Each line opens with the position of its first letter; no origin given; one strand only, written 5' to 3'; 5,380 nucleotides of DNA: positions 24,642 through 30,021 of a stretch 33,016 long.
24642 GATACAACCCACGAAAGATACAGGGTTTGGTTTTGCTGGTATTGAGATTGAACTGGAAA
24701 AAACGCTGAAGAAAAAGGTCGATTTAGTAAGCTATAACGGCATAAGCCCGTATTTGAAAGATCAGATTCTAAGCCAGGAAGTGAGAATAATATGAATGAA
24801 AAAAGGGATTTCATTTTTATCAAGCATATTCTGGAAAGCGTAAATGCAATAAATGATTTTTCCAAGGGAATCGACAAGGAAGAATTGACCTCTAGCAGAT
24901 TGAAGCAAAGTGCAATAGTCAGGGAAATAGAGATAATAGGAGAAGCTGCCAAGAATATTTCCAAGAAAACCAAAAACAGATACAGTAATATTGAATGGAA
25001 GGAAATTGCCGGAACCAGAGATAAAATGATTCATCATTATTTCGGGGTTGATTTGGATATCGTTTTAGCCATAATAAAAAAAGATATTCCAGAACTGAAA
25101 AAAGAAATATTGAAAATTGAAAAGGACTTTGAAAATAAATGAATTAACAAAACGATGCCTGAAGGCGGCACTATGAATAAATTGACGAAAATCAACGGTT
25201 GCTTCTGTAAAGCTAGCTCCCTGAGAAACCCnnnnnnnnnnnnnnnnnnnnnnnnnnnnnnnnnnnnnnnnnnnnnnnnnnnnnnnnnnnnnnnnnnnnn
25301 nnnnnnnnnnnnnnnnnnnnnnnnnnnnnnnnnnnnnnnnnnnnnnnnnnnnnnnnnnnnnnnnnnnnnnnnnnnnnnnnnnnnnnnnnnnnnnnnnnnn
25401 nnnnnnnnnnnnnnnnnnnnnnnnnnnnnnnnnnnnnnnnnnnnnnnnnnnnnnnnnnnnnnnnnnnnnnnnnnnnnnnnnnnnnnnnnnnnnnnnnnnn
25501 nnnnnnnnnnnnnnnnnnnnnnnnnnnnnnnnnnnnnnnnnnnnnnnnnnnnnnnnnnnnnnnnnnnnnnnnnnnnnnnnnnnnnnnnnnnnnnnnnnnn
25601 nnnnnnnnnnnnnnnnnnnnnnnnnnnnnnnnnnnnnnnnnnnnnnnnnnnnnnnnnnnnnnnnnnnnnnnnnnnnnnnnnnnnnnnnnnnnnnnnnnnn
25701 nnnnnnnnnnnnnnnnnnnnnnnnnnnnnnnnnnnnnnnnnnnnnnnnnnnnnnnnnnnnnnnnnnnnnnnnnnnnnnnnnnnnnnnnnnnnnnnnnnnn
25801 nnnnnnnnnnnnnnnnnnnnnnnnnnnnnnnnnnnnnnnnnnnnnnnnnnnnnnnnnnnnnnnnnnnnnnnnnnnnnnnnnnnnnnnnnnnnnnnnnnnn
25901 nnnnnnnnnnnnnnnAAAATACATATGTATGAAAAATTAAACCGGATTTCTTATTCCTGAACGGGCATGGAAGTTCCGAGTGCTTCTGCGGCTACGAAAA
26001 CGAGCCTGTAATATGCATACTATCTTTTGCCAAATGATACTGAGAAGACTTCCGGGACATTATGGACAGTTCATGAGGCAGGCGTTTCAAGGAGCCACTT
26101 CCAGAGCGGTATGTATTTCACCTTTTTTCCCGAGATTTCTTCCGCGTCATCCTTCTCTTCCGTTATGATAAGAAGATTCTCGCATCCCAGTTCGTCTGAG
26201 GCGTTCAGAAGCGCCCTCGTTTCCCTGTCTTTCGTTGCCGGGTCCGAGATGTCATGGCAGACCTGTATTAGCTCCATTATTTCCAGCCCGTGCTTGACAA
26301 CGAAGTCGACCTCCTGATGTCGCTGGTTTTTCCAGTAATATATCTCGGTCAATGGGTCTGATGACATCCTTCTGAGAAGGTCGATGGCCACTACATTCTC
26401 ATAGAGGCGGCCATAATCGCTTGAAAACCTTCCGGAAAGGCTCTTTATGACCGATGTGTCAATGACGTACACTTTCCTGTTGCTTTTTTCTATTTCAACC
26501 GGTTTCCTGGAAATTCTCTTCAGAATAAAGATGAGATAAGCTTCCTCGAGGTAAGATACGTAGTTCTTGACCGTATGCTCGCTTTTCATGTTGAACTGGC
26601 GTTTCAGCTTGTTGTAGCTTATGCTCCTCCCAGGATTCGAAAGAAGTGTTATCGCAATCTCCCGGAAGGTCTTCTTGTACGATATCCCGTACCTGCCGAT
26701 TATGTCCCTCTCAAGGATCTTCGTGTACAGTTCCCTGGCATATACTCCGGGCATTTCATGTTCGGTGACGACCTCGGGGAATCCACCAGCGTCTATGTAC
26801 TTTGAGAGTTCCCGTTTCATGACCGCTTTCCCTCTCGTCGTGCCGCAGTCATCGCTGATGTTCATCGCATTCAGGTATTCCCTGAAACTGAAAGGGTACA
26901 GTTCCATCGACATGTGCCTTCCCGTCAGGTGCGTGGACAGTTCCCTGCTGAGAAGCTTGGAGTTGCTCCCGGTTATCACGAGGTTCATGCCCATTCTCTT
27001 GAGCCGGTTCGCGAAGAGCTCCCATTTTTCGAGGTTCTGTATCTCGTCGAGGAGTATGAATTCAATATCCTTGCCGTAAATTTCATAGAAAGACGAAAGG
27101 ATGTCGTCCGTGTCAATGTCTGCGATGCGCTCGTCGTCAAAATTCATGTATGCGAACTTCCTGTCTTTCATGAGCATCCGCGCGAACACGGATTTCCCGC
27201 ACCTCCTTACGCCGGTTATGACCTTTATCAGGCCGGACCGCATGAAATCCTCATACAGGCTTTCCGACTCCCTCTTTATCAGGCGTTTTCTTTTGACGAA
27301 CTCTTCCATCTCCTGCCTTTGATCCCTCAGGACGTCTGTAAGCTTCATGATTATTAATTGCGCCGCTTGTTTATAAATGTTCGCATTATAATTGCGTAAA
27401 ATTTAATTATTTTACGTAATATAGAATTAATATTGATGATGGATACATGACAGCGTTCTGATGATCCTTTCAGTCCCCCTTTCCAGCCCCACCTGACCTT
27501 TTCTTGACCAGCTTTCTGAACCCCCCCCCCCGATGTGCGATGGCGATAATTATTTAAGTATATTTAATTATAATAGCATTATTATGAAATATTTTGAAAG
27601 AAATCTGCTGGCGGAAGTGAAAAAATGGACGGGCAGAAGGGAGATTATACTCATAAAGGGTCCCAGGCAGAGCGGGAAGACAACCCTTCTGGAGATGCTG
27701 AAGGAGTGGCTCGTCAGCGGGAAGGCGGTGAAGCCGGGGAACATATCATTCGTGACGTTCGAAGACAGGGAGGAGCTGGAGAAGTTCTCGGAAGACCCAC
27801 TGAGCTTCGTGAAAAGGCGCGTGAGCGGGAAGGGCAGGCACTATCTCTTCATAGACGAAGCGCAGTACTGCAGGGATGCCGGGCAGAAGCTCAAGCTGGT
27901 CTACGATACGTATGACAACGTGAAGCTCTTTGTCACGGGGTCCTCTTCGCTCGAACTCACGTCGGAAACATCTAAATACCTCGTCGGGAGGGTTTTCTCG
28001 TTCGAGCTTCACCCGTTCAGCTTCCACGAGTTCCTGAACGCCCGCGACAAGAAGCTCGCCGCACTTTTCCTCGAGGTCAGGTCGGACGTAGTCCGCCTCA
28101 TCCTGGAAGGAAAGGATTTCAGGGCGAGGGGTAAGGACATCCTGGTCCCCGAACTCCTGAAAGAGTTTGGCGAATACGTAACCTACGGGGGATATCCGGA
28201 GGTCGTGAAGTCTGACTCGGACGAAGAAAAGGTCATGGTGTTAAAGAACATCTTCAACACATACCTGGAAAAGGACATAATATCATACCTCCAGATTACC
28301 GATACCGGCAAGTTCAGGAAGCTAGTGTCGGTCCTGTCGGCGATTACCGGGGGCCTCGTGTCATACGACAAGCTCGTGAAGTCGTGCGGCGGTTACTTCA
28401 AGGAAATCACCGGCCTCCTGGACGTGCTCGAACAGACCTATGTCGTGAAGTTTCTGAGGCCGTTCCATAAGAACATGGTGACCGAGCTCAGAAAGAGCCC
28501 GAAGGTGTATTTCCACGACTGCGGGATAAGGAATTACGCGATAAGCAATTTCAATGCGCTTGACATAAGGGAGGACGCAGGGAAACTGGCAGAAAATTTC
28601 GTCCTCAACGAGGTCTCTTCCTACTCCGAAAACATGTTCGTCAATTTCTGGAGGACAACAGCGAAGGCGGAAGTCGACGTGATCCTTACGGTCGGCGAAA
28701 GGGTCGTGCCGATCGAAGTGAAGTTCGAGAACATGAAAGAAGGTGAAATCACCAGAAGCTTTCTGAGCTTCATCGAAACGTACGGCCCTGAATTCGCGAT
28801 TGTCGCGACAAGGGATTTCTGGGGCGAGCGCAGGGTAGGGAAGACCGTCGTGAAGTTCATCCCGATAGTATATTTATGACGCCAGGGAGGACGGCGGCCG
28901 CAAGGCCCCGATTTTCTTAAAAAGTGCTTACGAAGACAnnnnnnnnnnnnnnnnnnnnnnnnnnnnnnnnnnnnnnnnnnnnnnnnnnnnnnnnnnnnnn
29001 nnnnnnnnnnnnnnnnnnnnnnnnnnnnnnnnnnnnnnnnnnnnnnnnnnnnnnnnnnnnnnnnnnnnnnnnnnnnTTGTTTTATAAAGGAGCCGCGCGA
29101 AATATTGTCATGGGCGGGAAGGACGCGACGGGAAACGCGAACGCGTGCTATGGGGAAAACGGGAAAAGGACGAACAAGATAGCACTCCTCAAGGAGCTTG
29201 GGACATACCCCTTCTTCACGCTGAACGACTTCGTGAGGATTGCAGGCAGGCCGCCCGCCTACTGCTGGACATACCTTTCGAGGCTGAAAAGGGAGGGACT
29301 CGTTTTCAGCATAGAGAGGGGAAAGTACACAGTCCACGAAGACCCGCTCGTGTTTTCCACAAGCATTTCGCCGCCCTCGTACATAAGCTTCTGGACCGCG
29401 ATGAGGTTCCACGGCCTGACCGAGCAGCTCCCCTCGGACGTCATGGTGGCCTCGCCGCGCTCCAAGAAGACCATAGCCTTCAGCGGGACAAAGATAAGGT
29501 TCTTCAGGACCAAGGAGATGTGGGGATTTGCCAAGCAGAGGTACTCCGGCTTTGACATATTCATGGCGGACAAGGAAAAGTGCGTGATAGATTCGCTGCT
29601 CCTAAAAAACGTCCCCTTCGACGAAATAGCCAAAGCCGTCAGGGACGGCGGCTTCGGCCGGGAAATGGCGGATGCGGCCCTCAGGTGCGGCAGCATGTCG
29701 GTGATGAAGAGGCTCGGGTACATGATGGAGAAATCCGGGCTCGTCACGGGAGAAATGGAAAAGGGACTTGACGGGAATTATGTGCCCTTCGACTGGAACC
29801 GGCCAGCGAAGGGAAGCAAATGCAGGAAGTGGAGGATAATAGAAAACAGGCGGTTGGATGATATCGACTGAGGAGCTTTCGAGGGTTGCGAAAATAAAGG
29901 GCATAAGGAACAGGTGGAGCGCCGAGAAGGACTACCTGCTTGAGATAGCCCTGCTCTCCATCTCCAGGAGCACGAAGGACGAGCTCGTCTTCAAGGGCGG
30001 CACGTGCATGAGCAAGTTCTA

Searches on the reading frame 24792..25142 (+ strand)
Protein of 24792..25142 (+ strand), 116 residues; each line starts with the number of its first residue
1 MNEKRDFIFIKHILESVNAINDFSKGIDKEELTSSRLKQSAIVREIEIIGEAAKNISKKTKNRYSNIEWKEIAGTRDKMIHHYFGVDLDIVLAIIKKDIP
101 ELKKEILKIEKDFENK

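Call 10: search_protein_families(library=pfam, proteins=[window:24792-25142:+], max_evalue=0.01)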
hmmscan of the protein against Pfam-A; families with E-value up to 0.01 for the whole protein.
window:24792-25142:+ (116 aa): 1 family
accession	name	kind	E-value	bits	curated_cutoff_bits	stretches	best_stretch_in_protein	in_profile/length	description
PF01934.22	HepT-like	-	1.1e-27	96.6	23.5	1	13-109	1-120/120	Ribonuclease HepT-like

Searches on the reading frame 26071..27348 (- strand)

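Call 10: search_protein_families(library=pfam, proteins=[window:26071-27348:-], max_evalue=0.01)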
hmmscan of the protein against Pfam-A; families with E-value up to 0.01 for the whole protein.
window:26071-27348:- (425 aa): 3 families
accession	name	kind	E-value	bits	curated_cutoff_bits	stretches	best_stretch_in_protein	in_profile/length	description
PF13173.12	AAA_14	-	5.3e-34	117.5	27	1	41-159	4-129/129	AAA domain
PF13635.12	DUF4143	-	9.1e-23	81.2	28.1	1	213-356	1-150/160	Domain of unknown function (DUF4143)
PF13401.12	AAA_22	-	0.0065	17.2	27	0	93-128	84-123/130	AAA domain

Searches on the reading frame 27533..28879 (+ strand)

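Call 10: search_protein_families(library=pfam, proteins=[window:27533-28879:+], max_evalue=0.01)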
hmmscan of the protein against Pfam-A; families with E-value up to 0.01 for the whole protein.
window:27533-28879:+ (448 aa): 8 families
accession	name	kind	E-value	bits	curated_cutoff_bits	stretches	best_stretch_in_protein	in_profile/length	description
PF13635.12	DUF4143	-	3.8e-34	118.2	28.1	1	246-398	1-159/160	Domain of unknown function (DUF4143)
PF13173.12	AAA_14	-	3.7e-33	114.7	27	1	36-168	2-129/129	AAA domain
PF13401.12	AAA_22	-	1.5e-06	28.9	27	1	35-106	4-72/130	AAA domain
PF20720.3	nSTAND3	-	0.00098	19.3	27.2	1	20-85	1-60/155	Novel STAND NTPase 3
PF13191.12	AAA_16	-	0.0012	19.8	32.6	0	33-58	21-46/167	AAA ATPase domain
PF01637.24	ATPase_2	-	0.0013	19.1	33.2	0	26-60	8-44/225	ATPase domain predominantly from Archaea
PF25199.1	nSTAND_NTPase5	-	0.0023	18.2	34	1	24-120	27-115/145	Novel STAND NTPase 5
PF13476.12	AAA_23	-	0.0028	18.8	27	1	36-121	19-105/201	AAA domain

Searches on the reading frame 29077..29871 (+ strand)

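Call 49: search_protein_families(library=pfam, proteins=[window:29077-29871:+], max_evalue=0.01)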
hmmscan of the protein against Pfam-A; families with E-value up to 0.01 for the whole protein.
window:29077-29871:+ (264 aa): 1 family
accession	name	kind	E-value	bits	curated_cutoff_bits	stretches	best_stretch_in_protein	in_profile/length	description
PF13338.12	AbiEi_4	-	1.9e-05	25.1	25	1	43-86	10-48/49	Transcriptional regulator, AbiEi antitoxin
